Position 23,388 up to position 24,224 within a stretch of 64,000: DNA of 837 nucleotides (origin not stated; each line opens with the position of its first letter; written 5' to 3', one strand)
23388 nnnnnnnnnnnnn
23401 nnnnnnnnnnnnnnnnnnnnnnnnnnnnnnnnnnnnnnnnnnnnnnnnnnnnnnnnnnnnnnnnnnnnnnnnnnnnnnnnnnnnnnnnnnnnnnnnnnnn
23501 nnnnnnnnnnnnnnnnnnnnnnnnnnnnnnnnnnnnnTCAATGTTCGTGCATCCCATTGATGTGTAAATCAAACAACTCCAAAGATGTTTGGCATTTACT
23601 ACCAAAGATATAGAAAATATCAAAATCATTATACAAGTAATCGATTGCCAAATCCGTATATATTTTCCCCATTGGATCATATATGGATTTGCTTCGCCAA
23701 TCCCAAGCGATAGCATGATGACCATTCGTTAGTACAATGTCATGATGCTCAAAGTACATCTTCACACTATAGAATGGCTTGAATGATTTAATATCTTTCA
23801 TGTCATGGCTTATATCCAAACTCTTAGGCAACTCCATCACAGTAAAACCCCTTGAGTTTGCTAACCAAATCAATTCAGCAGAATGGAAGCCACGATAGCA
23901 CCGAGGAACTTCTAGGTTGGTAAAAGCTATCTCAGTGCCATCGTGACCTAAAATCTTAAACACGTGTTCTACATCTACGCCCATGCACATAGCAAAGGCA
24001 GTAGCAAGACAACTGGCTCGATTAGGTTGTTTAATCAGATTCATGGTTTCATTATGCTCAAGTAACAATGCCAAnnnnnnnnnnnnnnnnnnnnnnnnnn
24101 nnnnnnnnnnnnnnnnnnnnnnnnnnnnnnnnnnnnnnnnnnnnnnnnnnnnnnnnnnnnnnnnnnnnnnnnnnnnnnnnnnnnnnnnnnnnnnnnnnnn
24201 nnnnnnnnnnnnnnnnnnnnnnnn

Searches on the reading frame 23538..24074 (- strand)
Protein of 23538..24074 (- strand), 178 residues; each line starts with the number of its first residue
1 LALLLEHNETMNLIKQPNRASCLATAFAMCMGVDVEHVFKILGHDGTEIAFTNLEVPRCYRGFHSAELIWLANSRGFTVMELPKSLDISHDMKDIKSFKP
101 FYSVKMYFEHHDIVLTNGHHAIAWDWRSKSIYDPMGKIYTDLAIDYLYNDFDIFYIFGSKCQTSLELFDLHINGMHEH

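Call 14: search_protein_families(library=pfam, proteins=[window:23538-24074:-], max_evalue=0.01)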
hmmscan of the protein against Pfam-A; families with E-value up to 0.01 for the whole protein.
window:23538-24074:- (178 aa): 0 families

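Call 16: search_solved_structures(query=window:23541-24044:-, max_evalue=10, show_alignments=2)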
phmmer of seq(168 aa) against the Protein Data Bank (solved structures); distinct sequences matched with E-value up to 10: 1.
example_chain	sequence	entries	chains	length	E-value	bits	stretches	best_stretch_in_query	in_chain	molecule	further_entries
8d30_A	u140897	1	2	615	0.94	12.3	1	29-116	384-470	Coatomer subunit beta'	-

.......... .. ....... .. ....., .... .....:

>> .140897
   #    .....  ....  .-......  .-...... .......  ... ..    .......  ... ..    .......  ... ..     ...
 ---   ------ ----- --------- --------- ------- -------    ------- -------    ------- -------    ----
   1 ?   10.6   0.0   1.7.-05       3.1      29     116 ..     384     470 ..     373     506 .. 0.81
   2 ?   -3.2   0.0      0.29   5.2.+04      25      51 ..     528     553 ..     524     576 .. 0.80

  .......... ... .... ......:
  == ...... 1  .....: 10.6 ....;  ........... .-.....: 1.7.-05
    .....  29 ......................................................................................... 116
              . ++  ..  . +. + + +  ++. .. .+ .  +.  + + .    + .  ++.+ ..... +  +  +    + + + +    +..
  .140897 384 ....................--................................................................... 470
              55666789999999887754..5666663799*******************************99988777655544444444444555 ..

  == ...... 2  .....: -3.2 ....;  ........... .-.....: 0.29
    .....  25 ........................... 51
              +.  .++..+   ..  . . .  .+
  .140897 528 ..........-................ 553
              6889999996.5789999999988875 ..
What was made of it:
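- On Peptidase C39 (bacteriocin leader peptidase), for ORF 23538-24044: There is no PDB sequence hit (call 16).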

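Call 17: search_protein_families(library=phrogs, proteins=[window:23538-24044:-], max_evalue=0.01)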
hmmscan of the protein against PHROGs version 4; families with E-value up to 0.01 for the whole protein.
window:23538-24044:- (168 aa): 1 family
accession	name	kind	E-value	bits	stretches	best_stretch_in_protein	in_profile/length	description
phrog_4049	-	unknown function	0.0058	17.5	0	1-30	3-32/145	-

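Call 27: find_related_loci(query=window:23538-24044:-, collection=viral_contigs, flank=10000)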
Query window:23538-24044:- (168 aa) in viral_contigs; peptide patterns used: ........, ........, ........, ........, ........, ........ (x = any residue, [..] = any of these).
1 stretches matched a pattern, but none encodes a relative of the query by tblastn (E <= 1e-3).

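Call 28: find_homologous_proteins(query=window:23538-24044:-)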
Query window:23538-24044:- (168 aa): 4 proteins with E <= 0.001 among 10 candidates.
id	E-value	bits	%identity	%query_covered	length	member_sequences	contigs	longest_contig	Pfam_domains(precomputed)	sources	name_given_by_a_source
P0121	1.8e-113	394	100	100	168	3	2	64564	-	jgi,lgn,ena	-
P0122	4.4e-61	223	70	88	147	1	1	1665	-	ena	-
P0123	4.9e-54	200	55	100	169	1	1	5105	-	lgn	-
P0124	2.0e-48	182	57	88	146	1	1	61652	-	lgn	-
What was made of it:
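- Tried and rejected: The first word-indexed search for peptidase homologues gave only 4 hits, which wrongly suggested a narrow distribution (call 28).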

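Call 40: find_related_loci(query=A1, collection=viral_contigs, flank=10000)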
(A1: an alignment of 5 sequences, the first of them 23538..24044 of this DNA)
Query A1 (168 aa) in viral_contigs; peptide patterns used: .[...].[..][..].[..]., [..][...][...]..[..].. (x = any residue, [..] = any of these).
29 stretches matched a pattern; 1 encode a relative of the query (tblastn E <= 1e-3); 1 distinct loci.
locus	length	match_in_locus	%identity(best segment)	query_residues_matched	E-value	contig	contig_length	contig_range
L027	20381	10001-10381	28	1-130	3e-10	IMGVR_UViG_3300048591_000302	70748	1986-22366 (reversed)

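Call 43: predict_structure(alignment_id=A2)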
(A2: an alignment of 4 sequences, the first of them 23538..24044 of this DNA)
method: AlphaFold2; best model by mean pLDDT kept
length: 168 residues; sequences in the alignment: 4
mean_pLDDT: 68.8   pTM: 0.69
mean pLDDT of the five models: 68.8, 67.2, 58.1, 42.2, 41.5
residues with pLDDT >= 90: 10; 70-90: 89; 50-70: 28; < 50: 41
segments of 3 or more residues with pLDDT < 50: 1-6, 36-52, 80-90, 162-168
pLDDT, mean of each block of 10 residues (from residue 1): 48 85 79 52 36 70 86 66 45 77 87 89 78 82 83 56 45
secondary structure, 60 per line:
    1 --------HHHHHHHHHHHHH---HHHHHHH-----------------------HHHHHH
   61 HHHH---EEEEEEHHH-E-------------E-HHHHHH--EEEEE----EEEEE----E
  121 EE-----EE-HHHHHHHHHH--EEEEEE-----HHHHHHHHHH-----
elements in order: H9-21 H25-31 H55-64 E68-73 H94-99 E102-106 E111-115 E120-122 H131-140 E143-148 H154-163
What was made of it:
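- Tried and rejected: The first AF2 model (4 sequences) was mediocre (pLDDT 68.8, call 43).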

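Call 47: fold_search(model_id=the predicted structure, library=pdb)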
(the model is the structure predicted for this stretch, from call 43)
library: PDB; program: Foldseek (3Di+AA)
matches with E <= 10: 135; with E <= 0.001: 0
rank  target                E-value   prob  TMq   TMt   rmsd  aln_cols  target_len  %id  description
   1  7n87_MODEL_1_A        2.1e-03  1.00  0.44  0.48   9.5       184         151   13  Solution NMR structure of peptidase domain from Clostridium thermocellum PCAT1 (released 2021-12-29)
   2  8brf_BBB              3.4e-03  0.99  0.39  0.46   8.4       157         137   19  YopQ apo from Yersinia enterocolitica (released 2023-12-13)
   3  8dck_A                6.9e-03  0.99  0.38  0.11   7.7       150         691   12  Structure of hemolysin A secretion system HlyB/D complex, ATP-bound (released 2022-09-14)
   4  6mpz_A                1.1e-02  1.00  0.50  0.57   4.0       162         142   15  Crystal structure of a double glycine motif protease from AMS/PCAT transporter in complex with the leader peptide (released 2019-02-06)
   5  6mpz_B                1.1e-02  1.00  0.49  0.57   4.0       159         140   16  Crystal structure of a double glycine motif protease from AMS/PCAT transporter in complex with the leader peptide (released 2019-02-06)
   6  3zua_MODEL_1_A        1.3e-02  0.96  0.41  0.46   8.0       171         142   12  A C39-like domain (released 2012-08-01)
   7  6mpz_D                1.4e-02  1.00  0.48  0.55   4.7       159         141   16  Crystal structure of a double glycine motif protease from AMS/PCAT transporter in complex with the leader peptide (released 2019-02-06)
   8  8z4n_A                2.5e-02  0.96  0.42  0.33   7.3       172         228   16  Pseudomurein Endoisopeptidase PeiR-C90A (released 2025-04-23)
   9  8vp5_B                3.3e-02  0.97  0.44  0.13   7.5       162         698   13  Cryo-EM structure of the ABC transporter PCAT1 bound with ADP and Substrate (released 2024-10-30)
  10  7sgr_A                3.3e-02  0.93  0.38  0.12   7.6       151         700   12  Structure of hemolysin A secretion system HlyB/D complex (released 2022-09-14)
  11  9fpa_A                4.0e-02  0.95  0.50  0.39   7.6       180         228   11  DUBS Parachlamydia sp. PcJOS orthorhombic crystal form (released 2025-04-23)
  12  3b79                  4.5e-02  0.84  0.37  0.46   8.3       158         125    8  Crystal structure of the N-terminal peptidase C39 like domain of the toxin secretion ATP-binding protein from Vibrio par (released 2007-11-13)
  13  4ry2_A                5.7e-02  0.75  0.37  0.12   7.5       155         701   15  Crystal structure of the peptidase-containing ABC transporter PCAT1 (released 2015-07-22)
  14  1y4h_A                7.7e-02  0.75  0.41  0.40   7.6       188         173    9  Wild type staphopain-staphostatin complex (released 2005-01-18)
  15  8oig_A                8.2e-02  0.75  0.43  0.42   7.5       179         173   14  Crystal Structure of Staphopain C from Staphylococcus aureus (released 2023-06-21)
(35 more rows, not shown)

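Call 48: search_protein_representatives(alignment_id=A2)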
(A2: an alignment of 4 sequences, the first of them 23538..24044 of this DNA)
Query: 4 sequences, 166 profile positions. Proteins with E-value up to 0.001 (for the whole library): 1187; up to 1e-10: 535; up to 1e-30: 5. The best 150 are listed.
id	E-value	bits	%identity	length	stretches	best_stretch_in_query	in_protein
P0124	2.9e-85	300.4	-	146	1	1-146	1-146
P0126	3.1e-40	153.9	-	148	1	2-144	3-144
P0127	7.9e-35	136.4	-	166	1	1-128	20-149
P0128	2.6e-33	131.4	-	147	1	2-139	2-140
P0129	6.5e-31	123.7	-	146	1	1-136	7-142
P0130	8.3e-30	120.0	-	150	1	2-135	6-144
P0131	8.9e-29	116.7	-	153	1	1-132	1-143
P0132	3.7e-28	114.7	-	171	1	1-146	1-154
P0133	1.2e-26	109.7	-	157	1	1-128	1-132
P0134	1.0e-25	106.8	-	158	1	2-129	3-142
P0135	4.8e-25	104.6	-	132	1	21-136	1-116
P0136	6.9e-25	104.0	-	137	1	1-137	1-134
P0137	3.4e-24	101.8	-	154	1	1-135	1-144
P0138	5.6e-24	101.1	-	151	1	1-126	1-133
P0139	6.0e-24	101.0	-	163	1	1-129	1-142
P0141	8.0e-24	100.6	-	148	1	1-133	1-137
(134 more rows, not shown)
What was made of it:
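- Tried and rejected: The exhaustive profile search corrected this to 1187 clusters (call 48).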

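Call 52: search_protein_families(library=pfam, alignment_id=A3, max_evalue=0.1)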
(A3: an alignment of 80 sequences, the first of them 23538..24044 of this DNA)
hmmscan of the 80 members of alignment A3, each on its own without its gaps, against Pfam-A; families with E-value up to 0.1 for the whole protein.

A. member 1, window:23538-24044:- (168 aa): 0 families

B. families by the number of members that match (of 80 scanned): 10 families
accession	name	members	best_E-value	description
PF08727.16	P3A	2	0.0041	Poliovirus 3A protein like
PF00397.32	WW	1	0.036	WW domain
PF23442.1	DUF7125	1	0.04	Family of unknown function (DUF7125)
PF11038.14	DGF-1_5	1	0.046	Dispersed gene family protein 1, region 4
PF18215.6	Rtt106_N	1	0.054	Histone chaperone Rtt106 N-terminal domain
PF25596.1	CPSase_L_D1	1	0.062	Carbamoyl phosphate synthase preATP-grasp domain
PF05641.18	Agenet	1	0.063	Agenet domain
PF01737.22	Ycf9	1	0.074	YCF9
PF03587.19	EMG1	1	0.078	EMG1/NEP1 methyltransferase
PF24415.1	Ig_Irg-7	1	0.085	Irg-7-like, Ig-like domain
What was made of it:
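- On Peptidase C39 (bacteriocin leader peptidase), for ORF 23538-24044: None of 80 family members hit any peptidase Pfam model at E<=0.1 (call 52).
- Closest known: C39. Different: There is no sequence-family membership (no Pfam hit, call 52).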

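Call 55: find_related_loci(query=A4, collection=viral_contigs, flank=10000)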
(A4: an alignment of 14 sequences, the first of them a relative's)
Query A4 (148 aa) in viral_contigs; peptide patterns used: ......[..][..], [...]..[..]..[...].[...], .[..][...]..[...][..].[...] (x = any residue, [..] = any of these).
135 stretches matched a pattern; 78 encode a relative of the query (tblastn E <= 1e-3); 78 distinct loci.
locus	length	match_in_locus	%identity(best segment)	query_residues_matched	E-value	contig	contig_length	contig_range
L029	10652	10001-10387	43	6-134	2e-29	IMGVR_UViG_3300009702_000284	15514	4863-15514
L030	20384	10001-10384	41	1-128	5e-29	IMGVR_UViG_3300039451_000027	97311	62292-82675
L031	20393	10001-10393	41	4-129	4e-29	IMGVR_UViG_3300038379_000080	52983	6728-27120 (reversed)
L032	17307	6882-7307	43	1-139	3e-29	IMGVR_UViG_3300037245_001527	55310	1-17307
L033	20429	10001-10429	41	1-144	4e-28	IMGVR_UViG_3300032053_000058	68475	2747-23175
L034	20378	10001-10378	40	2-127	7e-28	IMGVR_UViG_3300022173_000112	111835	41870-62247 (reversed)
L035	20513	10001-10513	37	4-145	2e-27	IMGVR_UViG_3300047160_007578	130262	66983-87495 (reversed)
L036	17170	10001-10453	40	1-146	5e-25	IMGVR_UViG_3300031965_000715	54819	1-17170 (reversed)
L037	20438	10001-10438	39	1-138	5e-25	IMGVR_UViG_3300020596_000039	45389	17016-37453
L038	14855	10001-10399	39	1-130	9e-25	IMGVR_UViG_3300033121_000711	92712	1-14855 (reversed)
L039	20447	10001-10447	39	1-143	2e-24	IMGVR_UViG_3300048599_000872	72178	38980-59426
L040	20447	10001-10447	39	1-143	2e-24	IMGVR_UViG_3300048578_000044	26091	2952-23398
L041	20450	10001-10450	37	1-143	3e-24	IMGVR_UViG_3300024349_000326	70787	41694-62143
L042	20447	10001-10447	37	1-143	2e-23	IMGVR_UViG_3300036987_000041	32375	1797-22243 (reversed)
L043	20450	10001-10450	36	1-143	2e-23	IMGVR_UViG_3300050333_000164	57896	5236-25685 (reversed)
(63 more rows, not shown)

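Call 61: predict_structure(alignment_id=A3)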
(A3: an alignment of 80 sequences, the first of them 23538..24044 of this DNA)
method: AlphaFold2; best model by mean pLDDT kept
length: 168 residues; sequences in the alignment: 80
mean_pLDDT: 93.8   pTM: 0.86
mean pLDDT of the five models: 93.8, 93.5, 93.2, 92.5, 92.3
residues with pLDDT >= 90: 145; 70-90: 16; 50-70: 7; < 50: 0
segments of 3 or more residues with pLDDT < 50: none
pLDDT, mean of each block of 10 residues (from residue 1): 98 98 98 98 96 98 96 97 96 95 97 97 97 90 96 72 70
secondary structure, 60 per line:
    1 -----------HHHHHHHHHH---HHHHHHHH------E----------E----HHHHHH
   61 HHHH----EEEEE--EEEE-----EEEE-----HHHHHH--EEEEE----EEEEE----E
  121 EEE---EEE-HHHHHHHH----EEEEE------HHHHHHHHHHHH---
elements in order: H12-21 H25-32 H55-64 E69-73 E76-79 E85-88 H94-99 E102-106 E111-115 E120-123 E127-129 H131-138 E143-147 H154-165
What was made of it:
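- On Peptidase C39 (bacteriocin leader peptidase), for ORF 23538-24044: AF2 pLDDT is 93.8 (call 61).
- Tried and rejected: It was redone with 80 sequences (call 61).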

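Call 65: search_dna_similar(query=window:23538-24044:-, collection=phages, mode=protein, max_evalue=0.001, max_rows=40)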
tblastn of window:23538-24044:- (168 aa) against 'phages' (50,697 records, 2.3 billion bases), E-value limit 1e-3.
No match.

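Call 67: search_dna_similar(query=P0141, collection=phages, mode=protein, max_evalue=0.001, max_rows=40)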
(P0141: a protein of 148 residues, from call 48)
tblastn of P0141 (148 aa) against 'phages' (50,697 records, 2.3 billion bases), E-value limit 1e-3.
No match.

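Call 68: fold_search(model_id=the predicted structure, library=pdb)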
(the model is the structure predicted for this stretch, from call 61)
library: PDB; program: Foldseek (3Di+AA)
matches with E <= 10: 155; with E <= 0.001: 0
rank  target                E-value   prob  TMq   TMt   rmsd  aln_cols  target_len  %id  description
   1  8brf_BBB              1.5e-03  1.00  0.45  0.53   6.3       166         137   17  YopQ apo from Yersinia enterocolitica (released 2023-12-13)
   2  8vp5_B                2.1e-03  1.00  0.48  0.14   7.1       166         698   14  Cryo-EM structure of the ABC transporter PCAT1 bound with ADP and Substrate (released 2024-10-30)
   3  1pxv_A                1.9e-02  0.90  0.40  0.37   7.7       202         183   11  The staphostatin-staphopain complex: a forward binding inhibitor in complex with its target cysteine protease (released 2003-10-21)
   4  8vp5_A                2.7e-02  0.97  0.47  0.13  10.9       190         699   12  Cryo-EM structure of the ABC transporter PCAT1 bound with ADP and Substrate (released 2024-10-30)
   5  1y4h_A                3.4e-02  0.87  0.41  0.40   7.9       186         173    9  Wild type staphopain-staphostatin complex (released 2005-01-18)
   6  2aga_MODEL_1_A        5.9e-02  0.75  0.43  0.39  11.4       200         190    8  De-ubiquitinating function of ataxin-3: insights from the solution structure of the Josephin domain (released 2005-08-30)
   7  1cv8                  7.5e-02  0.75  0.44  0.43   7.1       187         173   13  STAPHOPAIN, CYSTEINE PROTEINASE FROM STAPHYLOCOCCUS AUREUS V8 (released 1998-10-14)
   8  8oig_A                7.9e-02  0.77  0.44  0.43   7.1       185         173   14  Crystal Structure of Staphopain C from Staphylococcus aureus (released 2023-06-21)
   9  1yzb_MODEL_1_A        1.1e-01  0.80  0.48  0.45  10.6       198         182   10  Solution structure of the Josephin domain of Ataxin-3 (released 2005-07-05)
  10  1u5i_A                2.5e-01  0.44  0.28  0.09   6.5       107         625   11  Crystal Structure analysis of rat m-calpain mutant Lys10 Thr (released 2005-01-18)
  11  3o65_C                2.7e-01  0.60  0.48  0.45  10.1       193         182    8  Crystal structure of a Josephin-ubiquitin complex: Evolutionary restraints on ataxin-3 deubiquitinating activity (released 2010-11-24)
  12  7y1c_e                3.0e-01  0.20  0.22  0.23  12.8       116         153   16  CryoEM structure of Klebsiella phage Kp9 tail complex applied with C6 symmetry (released 2023-06-14)
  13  1x4r_MODEL_1_A        7.0e-01  0.08  0.18  0.29  15.5       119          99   12  Solution structure of WWE domain in Parp14 protein (released 2005-11-14)
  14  3it9_A                8.9e-01  0.03  0.16  0.10  16.4       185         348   11  Crystal structure of Penicillin-Binding Protein 6 (PBP6) from E. coli in apo state (released 2009-10-20)
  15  8tqi_C                8.9e-01  0.02  0.13  0.17  15.4       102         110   12  Hemagglutinin-neuraminidase from Human parainfluenza virus type 3: complex with rPIV3-23 and rPIV3-28 Fabs (released 2024-04-24)
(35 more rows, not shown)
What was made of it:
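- On Peptidase C39 (bacteriocin leader peptidase), for ORF 23538-24044: Foldseek hits are PCAT1, LahT150, ComA, staphopain, Josephin and papain (calls 47, 68).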

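Call 75: find_related_loci(query=A6, collection=viral_contigs, flank=10000)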
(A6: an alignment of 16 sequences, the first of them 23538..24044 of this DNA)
Query A6 (168 aa) in viral_contigs; peptide patterns used: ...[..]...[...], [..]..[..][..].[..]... (x = any residue, [..] = any of these).
22 stretches matched a pattern; 1 encode a relative of the query (tblastn E <= 1e-3); 1 distinct loci.
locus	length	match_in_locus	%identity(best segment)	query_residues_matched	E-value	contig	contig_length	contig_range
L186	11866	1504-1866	33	5-124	3e-18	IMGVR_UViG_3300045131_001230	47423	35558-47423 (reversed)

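Call 87: find_homologous_proteins(query=A3, max_evalue=0.00001)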
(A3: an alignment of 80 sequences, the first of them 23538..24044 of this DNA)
Query A3 (80 sequences) (168 aa, profile of the alignment): 235 proteins with E <= 0.00001 among 676 candidates; the best 120 are listed.
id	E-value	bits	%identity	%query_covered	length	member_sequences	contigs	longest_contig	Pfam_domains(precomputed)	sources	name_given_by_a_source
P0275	6.6e-53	196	40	77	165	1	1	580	-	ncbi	-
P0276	3.0e-51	191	35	74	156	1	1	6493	-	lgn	-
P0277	3.1e-51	191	34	82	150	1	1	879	-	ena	-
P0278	9.1e-51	189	32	82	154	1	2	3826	-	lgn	-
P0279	1.1e-50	189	35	73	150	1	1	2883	-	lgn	-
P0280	1.4e-50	189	36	85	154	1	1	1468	-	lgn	-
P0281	6.1e-50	187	35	77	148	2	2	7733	-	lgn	-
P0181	6.5e-50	187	30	77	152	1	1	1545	-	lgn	-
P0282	9.7e-50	186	34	77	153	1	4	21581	-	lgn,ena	-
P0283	2.2e-49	185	35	76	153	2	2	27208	-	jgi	jgi:hypothetical protein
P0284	2.4e-49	185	33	77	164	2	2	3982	-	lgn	-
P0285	2.6e-49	185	36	77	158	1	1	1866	-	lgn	-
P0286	5.0e-49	184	35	77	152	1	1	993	-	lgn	-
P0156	7.4e-49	183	35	81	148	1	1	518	-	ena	-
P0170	8.2e-49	183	36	77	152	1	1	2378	-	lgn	-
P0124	2.8e-45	172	57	88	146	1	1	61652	-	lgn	-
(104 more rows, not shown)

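Call 106: find_encoding_contigs(protein=P0124, flank=10000, max_places=1)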
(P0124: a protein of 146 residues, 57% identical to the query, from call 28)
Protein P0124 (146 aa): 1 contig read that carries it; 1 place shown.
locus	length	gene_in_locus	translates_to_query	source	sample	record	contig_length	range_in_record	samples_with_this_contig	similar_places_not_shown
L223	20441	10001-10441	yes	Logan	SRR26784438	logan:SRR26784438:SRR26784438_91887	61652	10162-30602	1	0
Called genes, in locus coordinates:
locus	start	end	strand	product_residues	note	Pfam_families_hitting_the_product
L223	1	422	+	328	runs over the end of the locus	PF02195:ParB_N, PF17762:HTH_ParB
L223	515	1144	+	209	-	-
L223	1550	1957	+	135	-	-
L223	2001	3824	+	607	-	PF00176:SNF2-rel_dom (faint), PF00271:Helicase_C (weak)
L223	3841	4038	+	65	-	-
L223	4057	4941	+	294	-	PF02195:ParB_N, PF17762:HTH_ParB (weak)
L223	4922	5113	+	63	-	-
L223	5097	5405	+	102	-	-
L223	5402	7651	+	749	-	PF00476:DNA_pol_A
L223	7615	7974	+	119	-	-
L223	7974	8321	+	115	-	-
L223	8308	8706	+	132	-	-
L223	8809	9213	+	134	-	-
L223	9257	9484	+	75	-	-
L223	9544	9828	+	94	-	-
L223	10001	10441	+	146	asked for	-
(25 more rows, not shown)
